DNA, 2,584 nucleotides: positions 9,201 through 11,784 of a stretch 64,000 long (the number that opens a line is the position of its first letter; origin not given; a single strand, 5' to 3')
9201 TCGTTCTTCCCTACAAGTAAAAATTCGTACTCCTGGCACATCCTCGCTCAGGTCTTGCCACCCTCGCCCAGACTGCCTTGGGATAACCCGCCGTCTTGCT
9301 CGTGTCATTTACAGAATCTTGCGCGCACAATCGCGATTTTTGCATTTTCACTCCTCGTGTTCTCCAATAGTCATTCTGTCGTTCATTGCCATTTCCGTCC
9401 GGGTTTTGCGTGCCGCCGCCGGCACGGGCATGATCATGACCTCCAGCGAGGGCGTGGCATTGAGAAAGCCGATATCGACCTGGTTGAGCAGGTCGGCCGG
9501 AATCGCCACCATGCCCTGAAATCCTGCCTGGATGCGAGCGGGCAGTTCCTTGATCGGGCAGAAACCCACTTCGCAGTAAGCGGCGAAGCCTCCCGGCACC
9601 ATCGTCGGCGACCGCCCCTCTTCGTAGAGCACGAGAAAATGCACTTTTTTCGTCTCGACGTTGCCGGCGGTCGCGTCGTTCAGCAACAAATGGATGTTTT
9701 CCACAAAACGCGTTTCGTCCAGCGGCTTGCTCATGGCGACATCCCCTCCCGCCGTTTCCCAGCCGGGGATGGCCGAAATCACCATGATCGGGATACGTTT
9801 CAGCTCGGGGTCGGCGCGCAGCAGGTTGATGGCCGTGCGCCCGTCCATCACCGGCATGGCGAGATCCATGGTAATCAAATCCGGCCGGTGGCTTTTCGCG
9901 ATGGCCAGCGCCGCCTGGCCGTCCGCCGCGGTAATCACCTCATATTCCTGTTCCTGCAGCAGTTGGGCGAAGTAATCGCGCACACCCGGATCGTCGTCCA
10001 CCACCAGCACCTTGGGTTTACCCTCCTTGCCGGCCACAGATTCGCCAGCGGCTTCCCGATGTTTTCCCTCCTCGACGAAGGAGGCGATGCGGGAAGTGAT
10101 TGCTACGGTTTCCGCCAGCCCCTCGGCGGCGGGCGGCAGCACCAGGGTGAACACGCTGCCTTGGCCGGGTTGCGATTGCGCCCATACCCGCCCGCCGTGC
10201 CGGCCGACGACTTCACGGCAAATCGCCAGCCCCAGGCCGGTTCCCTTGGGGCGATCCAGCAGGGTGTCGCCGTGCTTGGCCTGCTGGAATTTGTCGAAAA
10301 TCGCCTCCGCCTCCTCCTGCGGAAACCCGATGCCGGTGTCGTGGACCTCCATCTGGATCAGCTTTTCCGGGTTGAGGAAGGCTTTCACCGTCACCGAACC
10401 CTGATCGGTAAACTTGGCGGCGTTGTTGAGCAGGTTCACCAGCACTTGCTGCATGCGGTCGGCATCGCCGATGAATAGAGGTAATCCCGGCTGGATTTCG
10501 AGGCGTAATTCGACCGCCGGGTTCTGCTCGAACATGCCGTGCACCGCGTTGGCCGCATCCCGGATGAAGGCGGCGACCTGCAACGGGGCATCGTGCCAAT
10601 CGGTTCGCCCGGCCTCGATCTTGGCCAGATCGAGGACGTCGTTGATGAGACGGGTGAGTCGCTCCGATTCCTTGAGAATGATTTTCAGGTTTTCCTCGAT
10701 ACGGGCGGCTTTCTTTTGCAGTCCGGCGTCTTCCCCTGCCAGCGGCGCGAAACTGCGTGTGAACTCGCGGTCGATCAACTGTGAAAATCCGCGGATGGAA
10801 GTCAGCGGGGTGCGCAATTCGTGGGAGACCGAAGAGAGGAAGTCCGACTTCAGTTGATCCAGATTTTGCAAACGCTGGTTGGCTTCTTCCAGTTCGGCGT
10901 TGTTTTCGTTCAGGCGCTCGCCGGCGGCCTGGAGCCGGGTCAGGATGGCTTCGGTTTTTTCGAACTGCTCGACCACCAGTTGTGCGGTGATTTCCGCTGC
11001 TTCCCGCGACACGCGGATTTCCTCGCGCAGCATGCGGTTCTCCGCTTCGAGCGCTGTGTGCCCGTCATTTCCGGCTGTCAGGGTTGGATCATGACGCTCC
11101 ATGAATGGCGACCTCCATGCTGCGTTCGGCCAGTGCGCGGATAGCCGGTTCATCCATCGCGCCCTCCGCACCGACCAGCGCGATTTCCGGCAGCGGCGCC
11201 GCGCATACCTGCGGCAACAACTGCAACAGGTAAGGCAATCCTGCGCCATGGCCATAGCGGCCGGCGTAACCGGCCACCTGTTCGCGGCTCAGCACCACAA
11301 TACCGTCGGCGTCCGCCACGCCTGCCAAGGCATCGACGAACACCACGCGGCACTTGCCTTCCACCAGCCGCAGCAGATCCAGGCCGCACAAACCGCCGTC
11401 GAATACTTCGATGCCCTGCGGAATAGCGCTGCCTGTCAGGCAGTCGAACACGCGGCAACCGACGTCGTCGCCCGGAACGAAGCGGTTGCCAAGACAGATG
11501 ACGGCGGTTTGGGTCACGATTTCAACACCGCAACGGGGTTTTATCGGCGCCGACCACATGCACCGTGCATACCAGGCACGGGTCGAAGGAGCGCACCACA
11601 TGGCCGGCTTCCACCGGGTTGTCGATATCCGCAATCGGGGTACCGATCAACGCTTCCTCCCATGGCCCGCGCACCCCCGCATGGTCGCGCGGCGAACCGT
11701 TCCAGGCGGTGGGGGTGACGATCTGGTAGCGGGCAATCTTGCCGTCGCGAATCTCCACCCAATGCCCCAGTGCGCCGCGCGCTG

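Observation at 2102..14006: Sensor-type cytoplasmic [NiFe] hydrogenase wired to three kinases, a receiver and an HD-GYP enzyme instead of HoxJ/HoxA, directly upstream of the membrane-bound hydrogenase operon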

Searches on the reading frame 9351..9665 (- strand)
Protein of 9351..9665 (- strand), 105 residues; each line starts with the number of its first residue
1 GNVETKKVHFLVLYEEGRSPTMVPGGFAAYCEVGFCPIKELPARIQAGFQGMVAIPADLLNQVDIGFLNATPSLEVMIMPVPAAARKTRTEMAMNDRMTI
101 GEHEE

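Call 93: predict_structure(alignment_id=A6)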
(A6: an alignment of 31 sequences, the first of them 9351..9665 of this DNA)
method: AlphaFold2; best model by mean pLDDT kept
length: 105 residues; sequences in the alignment: 31
mean_pLDDT: 75.2   pTM: 0.61
mean pLDDT of the five models: 75.2, 74.3, 73.9, 72.9, 72.0
residues with pLDDT >= 90: 35; 70-90: 32; 50-70: 18; < 50: 20
segments of 3 or more residues with pLDDT < 50: 1-3, 86-98, 101-104
pLDDT, mean of each block of 10 residues (from residue 1): 64 84 66 90 91 91 90 88 55 47 48
secondary structure, 60 per line:
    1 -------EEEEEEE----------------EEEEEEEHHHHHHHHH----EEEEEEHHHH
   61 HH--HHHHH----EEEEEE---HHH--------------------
elements in order: E8-14 E31-37 H38-46 E51-56 H57-62 H65-69 E74-79

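Call 95: fold_search(model_id=the predicted structure, library=pdb)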
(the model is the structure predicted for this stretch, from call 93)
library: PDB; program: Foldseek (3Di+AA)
matches with E <= 10: 586; with E <= 0.001: 0
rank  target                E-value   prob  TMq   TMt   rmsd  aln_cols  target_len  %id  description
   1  6ke6_RI               8.9e-02  0.77  0.44  0.22   9.1       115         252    6  3.4 angstrom cryo-EM structure of yeast 90S small subunit preribosome (released 2020-08-05)
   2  3sqm_A                1.2e-01  0.69  0.42  0.12   5.9       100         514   16  Crystal Structure of Glycoside Hydrolase from Synechococcus Complexed with N-acetyl-D-glucosamine (released 2011-07-20)
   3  3tbf_A                1.3e-01  0.92  0.51  0.18   6.1        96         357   17  C-terminal domain of glucosamine-fructose-6-phosphate aminotransferase from Francisella tularensis. (released 2011-08-24)
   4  3sqm_D                1.5e-01  0.63  0.41  0.11   6.1       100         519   16  Crystal Structure of Glycoside Hydrolase from Synechococcus Complexed with N-acetyl-D-glucosamine (released 2011-07-20)
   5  3sql_A                1.5e-01  0.63  0.41  0.11   6.1       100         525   16  Crystal Structure of Glycoside Hydrolase from Synechococcus (released 2011-07-20)
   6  3sql_B                1.8e-01  0.60  0.41  0.11   6.0       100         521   16  Crystal Structure of Glycoside Hydrolase from Synechococcus (released 2011-07-20)
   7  8znm_A                1.8e-01  0.57  0.38  0.11   8.6        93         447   15  CRYSTAL STRUCTURE OF DI-C-GLYCOSYLTRANSFERASE GGCGT MUTANT IN COMPLEX WITH UDP-GLC (released 2025-06-04)
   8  6th8_MODEL_1_A        2.1e-01  0.57  0.41  0.36   6.9       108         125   14  Reconstructing the Origins of the HemD-like fold (released 2019-11-27)
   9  3tbf_C                2.2e-01  0.85  0.51  0.18   6.1        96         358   16  C-terminal domain of glucosamine-fructose-6-phosphate aminotransferase from Francisella tularensis. (released 2011-08-24)
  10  2we9_A                2.5e-01  0.33  0.34  0.21  10.7        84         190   20  Crystal structure of Rv0371c from Mycobacterium tuberculosis H37Rv (released 2010-04-07)
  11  4a8j_E                2.7e-01  0.28  0.34  0.19   8.5       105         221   11  Crystal Structure of the Elongator subcomplex Elp456 (released 2012-02-22)
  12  3tbf_B                2.9e-01  0.69  0.47  0.17   6.4       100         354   15  C-terminal domain of glucosamine-fructose-6-phosphate aminotransferase from Francisella tularensis. (released 2011-08-24)
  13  9g79_A                3.1e-01  0.72  0.45  0.13   3.5        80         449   16  Cryo-EM structure of Acetyl-coenzyme A synthetase (AcsA) dimer (released 2025-04-16)
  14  1hey                  3.3e-01  0.72  0.48  0.41   5.7        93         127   20  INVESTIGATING THE STRUCTURAL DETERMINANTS OF THE P21-LIKE TRIPHOSPHATE AND MG2+ BINDING SITE (released 1995-07-10)
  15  6lg1_A                3.3e-01  0.41  0.36  0.11   9.2        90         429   13  Crystal structure of LpCGTa in complex with UDP (released 2020-11-18)
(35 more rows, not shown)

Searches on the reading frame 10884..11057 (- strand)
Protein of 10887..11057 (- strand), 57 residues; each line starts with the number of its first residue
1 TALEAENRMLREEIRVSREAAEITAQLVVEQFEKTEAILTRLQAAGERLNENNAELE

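Call 58: find_homologous_proteins(query=A2, max_evalue=0.001)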
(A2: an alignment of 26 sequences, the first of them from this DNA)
Query A2 (26 sequences) (58 aa, profile of the alignment): 35 proteins with E <= 0.001 among 1689 candidates.
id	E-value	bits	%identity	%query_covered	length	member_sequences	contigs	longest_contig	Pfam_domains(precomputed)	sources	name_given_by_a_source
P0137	7.3e-22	95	68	69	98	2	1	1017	-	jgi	-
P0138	2.5e-21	93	68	69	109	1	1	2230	PF00989.32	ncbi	ncbi:MAG: PAS domain-containing protein, partial [Planctomycetota bacterium]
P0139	5.3e-21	92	64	78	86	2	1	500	-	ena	-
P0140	5.9e-21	92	72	74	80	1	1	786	-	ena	-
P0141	9.0e-21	91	65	69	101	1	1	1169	-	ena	-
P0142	1.1e-20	91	65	69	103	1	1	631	-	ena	-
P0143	1.5e-20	90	59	76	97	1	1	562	-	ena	-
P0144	1.9e-20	90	71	78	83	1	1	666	-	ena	-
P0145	2.8e-20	90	74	67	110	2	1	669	-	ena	-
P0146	6.4e-20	88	68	69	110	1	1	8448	-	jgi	jgi:PAS domain-containing protein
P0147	7.8e-20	88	67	79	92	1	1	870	PF01314.24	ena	-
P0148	2.2e-19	87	65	69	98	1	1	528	-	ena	-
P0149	4.4e-19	86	59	76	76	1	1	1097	-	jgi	-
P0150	1.6e-18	84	57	79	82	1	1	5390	-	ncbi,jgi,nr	ncbi:MAG: hypothetical protein JRF17_10290 [Deltaproteobacteria bacterium]|jgi:hypothetical protein|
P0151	1.9e-18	84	59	76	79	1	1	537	-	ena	-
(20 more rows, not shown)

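Call 66: search_protein_representatives(protein=window:10887-11057:-)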
Query: 57 residues. Proteins with E-value up to 0.001 (for the whole library): 118; up to 1e-10: 2; up to 1e-30: 0. The best 118 are listed.
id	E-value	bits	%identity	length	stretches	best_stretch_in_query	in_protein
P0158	2.0e-13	64.8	73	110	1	2-57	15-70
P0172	2.0e-11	58.6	80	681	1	2-50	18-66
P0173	2.8e-10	55.1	69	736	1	3-51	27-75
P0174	8.7e-10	53.6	77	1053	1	2-44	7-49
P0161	4.2e-09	51.5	65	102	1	2-49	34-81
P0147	4.9e-09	51.2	66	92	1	4-50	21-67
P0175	7.7e-09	50.6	69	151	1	4-48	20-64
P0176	9.2e-09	50.4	65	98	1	3-50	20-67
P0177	1.2e-08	50.0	35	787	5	9-50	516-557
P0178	2.1e-08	49.3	62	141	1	2-49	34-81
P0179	3.2e-08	48.7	70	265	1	4-46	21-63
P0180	3.3e-08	48.7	60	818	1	2-56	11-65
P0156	3.9e-08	48.5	66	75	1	2-45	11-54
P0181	4.3e-08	48.3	72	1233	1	3-48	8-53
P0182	5.7e-08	48.0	53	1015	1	4-50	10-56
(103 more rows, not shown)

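Call 68: search_protein_families(library=pfam, alignment_id=A3, max_evalue=0.001)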
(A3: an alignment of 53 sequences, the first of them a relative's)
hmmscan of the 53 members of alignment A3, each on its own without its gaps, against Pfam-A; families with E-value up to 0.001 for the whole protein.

A. member 1, P0172 (681 aa): 2 families
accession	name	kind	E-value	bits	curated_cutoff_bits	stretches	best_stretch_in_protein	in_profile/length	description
PF08447.18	PAS_3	-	1.1e-22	80.5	25.6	1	86-175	2-89/89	PAS fold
PF02518.31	HATPase_c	-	8.4e-15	55.6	26.4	1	544-679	5-107/111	Histidine kinase-, DNA gyrase B-, and HSP90-like ATPase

B. families by the number of members that match (of 53 scanned): 28 families (the first 25 are shown)
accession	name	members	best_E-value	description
PF02518.31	HATPase_c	48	3.9e-33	Histidine kinase-, DNA gyrase B-, and HSP90-like ATPase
PF00512.31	HisKA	46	8.5e-25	His Kinase A (phospho-acceptor) domain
PF13426.13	PAS_9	39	9e-38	PAS domain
PF00989.32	PAS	38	7.7e-36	PAS fold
PF00072.30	Response_reg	37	7.2e-55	Response regulator receiver domain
PF08448.16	PAS_4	34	1.1e-44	PAS fold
PF13188.13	PAS_8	28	1.9e-24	PAS domain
PF08447.18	PAS_3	18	9.6e-29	PAS fold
PF01627.28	Hpt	18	8.7e-22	Hpt domain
PF13185.12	GAF_2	10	1.5e-32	GAF domain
PF01590.32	GAF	10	1.3e-29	GAF domain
PF13492.12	GAF_3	9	1.7e-17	GAF domain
PF24820.1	Diguanyl_cycl_sensor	9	1.5e-09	Diguanylate cyclase-like sensor domain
PF12860.13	PAS_7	7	1.9e-42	PAS fold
PF23198.2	PDE8A_N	7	8.4e-06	PDE8A-like, N-terminal domain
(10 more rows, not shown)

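Call 71: find_related_loci(query=A4, collection=metagenome_contigs, flank=5000)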
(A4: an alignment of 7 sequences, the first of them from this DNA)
Query A4 (58 aa) in metagenome_contigs; peptide patterns used: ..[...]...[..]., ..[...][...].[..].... (x = any residue, [..] = any of these).
599 stretches matched a pattern (row limit reached: there are more); 74 encode a relative of the query (tblastn E <= 1e-3); 73 distinct loci.
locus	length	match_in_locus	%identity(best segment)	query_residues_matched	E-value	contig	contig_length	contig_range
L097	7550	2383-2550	82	2-57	6e-24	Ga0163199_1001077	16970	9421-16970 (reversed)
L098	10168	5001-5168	82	2-57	6e-24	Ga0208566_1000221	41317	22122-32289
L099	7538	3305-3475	79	1-57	3e-23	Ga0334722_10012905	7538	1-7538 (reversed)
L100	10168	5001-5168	80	2-57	9e-23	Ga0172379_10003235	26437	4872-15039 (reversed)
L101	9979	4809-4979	77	1-57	1e-22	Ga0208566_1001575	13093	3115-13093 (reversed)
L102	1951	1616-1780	75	3-57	2e-21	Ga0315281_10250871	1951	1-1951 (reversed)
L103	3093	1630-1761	82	2-45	3e-18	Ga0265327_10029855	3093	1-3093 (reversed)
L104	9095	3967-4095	72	3-45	4e-15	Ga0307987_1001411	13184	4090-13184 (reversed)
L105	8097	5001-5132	73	2-45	8e-15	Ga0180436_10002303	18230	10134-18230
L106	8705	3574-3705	73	2-45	8e-15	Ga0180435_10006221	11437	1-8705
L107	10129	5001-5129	70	3-45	2e-14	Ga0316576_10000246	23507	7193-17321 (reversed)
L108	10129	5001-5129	70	3-45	3e-14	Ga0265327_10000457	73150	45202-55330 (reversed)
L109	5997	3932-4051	78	6-45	4e-14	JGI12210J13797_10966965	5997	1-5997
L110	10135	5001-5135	69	1-45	5e-14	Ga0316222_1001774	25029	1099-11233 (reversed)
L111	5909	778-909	70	2-45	7e-14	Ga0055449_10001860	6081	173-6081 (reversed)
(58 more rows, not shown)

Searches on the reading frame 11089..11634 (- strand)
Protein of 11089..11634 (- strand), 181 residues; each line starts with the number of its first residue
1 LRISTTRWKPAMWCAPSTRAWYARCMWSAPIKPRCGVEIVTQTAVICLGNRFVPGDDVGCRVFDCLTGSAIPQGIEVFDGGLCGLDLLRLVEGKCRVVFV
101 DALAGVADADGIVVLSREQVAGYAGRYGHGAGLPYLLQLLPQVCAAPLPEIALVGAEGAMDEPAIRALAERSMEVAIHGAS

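Call 4: search_protein_families(library=pfam, proteins=[window:11089-11634:-], max_evalue=0.01)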
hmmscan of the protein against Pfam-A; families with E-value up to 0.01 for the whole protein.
window:11089-11634:- (181 aa): 1 family
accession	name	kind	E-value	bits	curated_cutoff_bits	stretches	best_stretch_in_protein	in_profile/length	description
PF01750.23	HycI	-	0.002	18.4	23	1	72-157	13-101/130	Hydrogenase maturation protease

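Call 74: search_protein_families(library=ncbifam, proteins=[window:11089-11634:-], max_evalue=0.001)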
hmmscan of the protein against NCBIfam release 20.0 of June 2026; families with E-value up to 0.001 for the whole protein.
window:11089-11634:- (181 aa): 4 families
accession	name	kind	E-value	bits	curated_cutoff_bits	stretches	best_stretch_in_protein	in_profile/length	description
TIGR00072.1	hydrog_prot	superfamily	3.9e-13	49.6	47.45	1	45-159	2-118/145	hydrogenase maturation protease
NF007777.0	PRK10466.1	equivalog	2.1e-08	34.1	190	1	43-140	3-104/164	HyaD/HybD family hydrogenase maturation endopeptidase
TIGR00140.1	hupD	subfamily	1.6e-05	24.9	151.8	1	45-164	3-124/151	HyaD/HybD family hydrogenase maturation endopeptidase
NF007616.0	PRK10264.1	equivalog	9.3e-05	22.2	261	1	43-123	6-87/195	hydrogenase 1 maturation protease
